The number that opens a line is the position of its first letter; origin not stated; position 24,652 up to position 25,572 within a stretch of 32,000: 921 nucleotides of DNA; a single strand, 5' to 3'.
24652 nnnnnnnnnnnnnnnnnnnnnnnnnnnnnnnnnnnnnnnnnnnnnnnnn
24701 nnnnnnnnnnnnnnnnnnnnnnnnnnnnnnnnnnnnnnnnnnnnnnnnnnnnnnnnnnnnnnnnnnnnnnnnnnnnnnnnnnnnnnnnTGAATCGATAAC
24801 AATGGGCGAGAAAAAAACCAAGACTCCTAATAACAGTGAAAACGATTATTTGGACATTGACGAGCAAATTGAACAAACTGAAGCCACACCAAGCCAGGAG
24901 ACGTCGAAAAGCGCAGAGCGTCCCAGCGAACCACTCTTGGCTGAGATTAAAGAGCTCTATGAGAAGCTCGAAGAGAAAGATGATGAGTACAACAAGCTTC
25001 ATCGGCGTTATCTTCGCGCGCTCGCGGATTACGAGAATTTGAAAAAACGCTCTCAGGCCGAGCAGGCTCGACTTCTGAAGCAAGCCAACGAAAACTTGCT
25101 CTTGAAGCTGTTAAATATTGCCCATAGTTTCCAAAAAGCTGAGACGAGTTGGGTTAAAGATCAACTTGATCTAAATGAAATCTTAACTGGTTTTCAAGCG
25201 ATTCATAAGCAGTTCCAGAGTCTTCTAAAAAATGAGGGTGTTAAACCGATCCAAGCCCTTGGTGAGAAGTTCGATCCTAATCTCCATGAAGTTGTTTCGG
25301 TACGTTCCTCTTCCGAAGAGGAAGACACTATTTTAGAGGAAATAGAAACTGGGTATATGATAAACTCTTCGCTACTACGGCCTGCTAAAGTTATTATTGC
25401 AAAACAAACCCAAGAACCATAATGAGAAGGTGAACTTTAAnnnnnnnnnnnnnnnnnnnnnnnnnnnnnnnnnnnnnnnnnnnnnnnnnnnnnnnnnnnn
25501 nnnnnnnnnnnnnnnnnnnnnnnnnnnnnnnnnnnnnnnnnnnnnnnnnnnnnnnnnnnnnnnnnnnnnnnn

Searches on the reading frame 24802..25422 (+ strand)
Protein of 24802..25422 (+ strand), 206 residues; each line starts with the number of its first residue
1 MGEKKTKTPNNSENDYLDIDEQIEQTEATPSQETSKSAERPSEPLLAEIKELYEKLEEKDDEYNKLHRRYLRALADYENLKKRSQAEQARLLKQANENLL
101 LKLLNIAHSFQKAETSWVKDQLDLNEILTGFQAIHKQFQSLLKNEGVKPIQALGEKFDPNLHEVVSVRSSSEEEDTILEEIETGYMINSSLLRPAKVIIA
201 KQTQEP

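Call 28: search_protein_families(library=pfam, proteins=[window:24802-25422:+], max_evalue=0.0001)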
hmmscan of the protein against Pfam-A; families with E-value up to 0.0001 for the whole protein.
window:24802-25422:+ (206 aa): 1 family
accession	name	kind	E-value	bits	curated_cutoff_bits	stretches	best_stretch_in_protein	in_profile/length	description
PF01025.24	GrpE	-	4.2e-41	140.8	25.8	1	42-201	6-165/165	GrpE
